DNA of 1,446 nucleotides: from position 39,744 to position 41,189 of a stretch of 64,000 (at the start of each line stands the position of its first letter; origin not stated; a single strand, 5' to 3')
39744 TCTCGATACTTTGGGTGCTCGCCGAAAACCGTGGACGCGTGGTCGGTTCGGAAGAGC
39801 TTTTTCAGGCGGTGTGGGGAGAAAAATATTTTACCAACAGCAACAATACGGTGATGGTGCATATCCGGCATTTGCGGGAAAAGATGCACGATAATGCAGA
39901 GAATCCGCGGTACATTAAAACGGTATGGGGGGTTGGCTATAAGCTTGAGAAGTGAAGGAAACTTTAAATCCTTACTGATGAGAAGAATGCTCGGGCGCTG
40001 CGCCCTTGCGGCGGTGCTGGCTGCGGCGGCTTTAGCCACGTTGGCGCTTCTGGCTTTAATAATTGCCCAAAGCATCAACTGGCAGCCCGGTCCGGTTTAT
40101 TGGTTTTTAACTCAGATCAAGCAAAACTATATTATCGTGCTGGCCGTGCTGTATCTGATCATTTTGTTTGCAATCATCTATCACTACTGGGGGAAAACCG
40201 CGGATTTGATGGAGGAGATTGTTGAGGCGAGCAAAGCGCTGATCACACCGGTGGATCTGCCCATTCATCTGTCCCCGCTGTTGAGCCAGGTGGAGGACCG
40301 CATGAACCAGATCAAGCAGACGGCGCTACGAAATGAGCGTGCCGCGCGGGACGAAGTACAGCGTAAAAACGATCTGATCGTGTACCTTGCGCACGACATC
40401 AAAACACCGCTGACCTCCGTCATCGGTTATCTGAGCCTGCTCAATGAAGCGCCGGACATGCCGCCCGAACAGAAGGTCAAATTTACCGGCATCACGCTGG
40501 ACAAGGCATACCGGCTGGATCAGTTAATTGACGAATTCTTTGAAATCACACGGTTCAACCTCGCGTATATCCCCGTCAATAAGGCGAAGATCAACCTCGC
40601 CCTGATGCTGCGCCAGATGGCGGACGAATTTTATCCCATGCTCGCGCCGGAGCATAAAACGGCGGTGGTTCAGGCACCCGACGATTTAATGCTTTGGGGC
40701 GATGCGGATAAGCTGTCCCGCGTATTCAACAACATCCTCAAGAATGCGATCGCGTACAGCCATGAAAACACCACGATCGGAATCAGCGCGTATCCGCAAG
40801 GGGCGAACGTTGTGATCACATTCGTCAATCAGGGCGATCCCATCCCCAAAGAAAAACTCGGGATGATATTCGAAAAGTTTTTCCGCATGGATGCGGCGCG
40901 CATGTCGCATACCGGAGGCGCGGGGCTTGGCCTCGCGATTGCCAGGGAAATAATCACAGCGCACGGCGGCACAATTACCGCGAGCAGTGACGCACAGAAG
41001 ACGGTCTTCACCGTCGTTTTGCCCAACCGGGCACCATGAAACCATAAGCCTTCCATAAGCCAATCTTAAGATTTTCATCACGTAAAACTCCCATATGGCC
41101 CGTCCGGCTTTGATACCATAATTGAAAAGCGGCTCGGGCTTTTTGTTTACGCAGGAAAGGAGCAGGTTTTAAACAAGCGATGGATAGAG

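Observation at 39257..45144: vanG-type D-Ala-D-Ser vancomycin resistance operon (vanR-vanS-vanG-vanXY-vanT) in a commensal-type Clostridial genome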

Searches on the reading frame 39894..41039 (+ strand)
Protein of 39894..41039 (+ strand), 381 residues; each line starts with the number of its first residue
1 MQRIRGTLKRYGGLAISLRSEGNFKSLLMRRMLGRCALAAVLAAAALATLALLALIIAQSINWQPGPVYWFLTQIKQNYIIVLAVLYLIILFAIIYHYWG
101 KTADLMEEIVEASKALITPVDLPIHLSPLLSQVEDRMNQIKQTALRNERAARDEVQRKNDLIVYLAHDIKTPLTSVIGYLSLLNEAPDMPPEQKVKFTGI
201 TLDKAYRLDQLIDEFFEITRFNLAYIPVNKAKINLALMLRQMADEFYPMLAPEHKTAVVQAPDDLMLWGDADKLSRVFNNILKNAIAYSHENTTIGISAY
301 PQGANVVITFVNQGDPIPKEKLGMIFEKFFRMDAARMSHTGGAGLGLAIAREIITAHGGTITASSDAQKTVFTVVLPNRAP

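Call 3: search_protein_families(library=ncbifam, proteins=[window:39894-41039:+])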
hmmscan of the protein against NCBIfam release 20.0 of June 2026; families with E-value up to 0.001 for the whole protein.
window:39894-41039:+ (381 aa): 74 families (the best 25 are shown)
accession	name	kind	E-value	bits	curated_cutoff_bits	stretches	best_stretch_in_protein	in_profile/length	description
NF033091.0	HK_VanS_ACDEFG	equivalog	8.7e-110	366.4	400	1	86-377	2-293/293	vancomycin resistance histidine kinase VanS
NF046044.1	PnpS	equivalog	1.2e-45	156.3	400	1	155-377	167-390/390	two-component system histidine kinase PnpS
NF033092.0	HK_WalK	equivalog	1.1e-44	153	725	1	158-377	372-593/594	cell wall metabolism sensor histidine kinase WalK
TIGR02966.1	phoR_proteo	equivalog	2.5e-44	151.7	334.2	1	158-374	114-331/333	phosphate regulon sensor histidine kinase PhoR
TIGR01386.1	cztS_silS_copS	subfamily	2.4e-39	135.6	292.55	1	153-377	236-457/457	heavy metal sensor histidine kinase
NF053855.1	HisKinPhoRBctds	equivalog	1.7e-37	129.1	500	1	153-371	356-575/583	two-component system sensor histidine kinase PhoR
NF008312.0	PRK11100.1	equivalog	9.2e-35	120.4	356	1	83-373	191-468/477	two-component system sensor histidine kinase CreC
NF033093.1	HK_VicK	exception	2.1e-34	119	680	1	155-378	205-435/448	cell wall metabolism sensor histidine kinase VicK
NF007345.0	PRK09835.1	subfamily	4.6e-34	117.8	423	1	53-379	165-481/482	Cu(+)/Ag(+) sensor histidine kinase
NF041880.1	EPS_EpsF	equivalog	6e-34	117.4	900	1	156-377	272-492/492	response regulator EpsF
NF041735.1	hist_kin_RppB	equivalog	1.5e-32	112.9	400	1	165-377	223-438/438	two-component system sensor histidine kinase RppB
NF012163.2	BaeS_SmeS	equivalog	5.3e-31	108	500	1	131-364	213-443/457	sensor histidine kinase efflux regulator BaeS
NF007837.0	PRK10549.1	equivalog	3.2e-30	105.2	603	1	134-377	223-457/466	envelope stress sensor histidine kinase BaeS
NF045900.1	HisKinCpxALeg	equivalog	1.3e-29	103.2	800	1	148-372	221-444/451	two-component system sensor histidine kinase CpxA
NF041210.1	his_kin_PieS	equivalog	1.5e-29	103.3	850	1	134-378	226-470/474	two component system sensor histidine kinase PieS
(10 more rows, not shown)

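Call 4: search_protein_families(library=pfam, proteins=[window:39894-41039:+])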
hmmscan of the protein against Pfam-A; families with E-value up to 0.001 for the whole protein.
window:39894-41039:+ (381 aa): 3 families
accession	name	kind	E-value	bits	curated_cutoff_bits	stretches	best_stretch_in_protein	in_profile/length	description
PF02518.31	HATPase_c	-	1.6e-23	83.6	26.4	1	269-378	1-109/111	Histidine kinase-, DNA gyrase B-, and HSP90-like ATPase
PF00512.31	HisKA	-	3.8e-11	43.3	26.9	1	158-220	2-62/66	His Kinase A (phospho-acceptor) domain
PF14501.12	HATPase_c_5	-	7.3e-05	23.1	22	1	274-377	6-102/102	GHKL domain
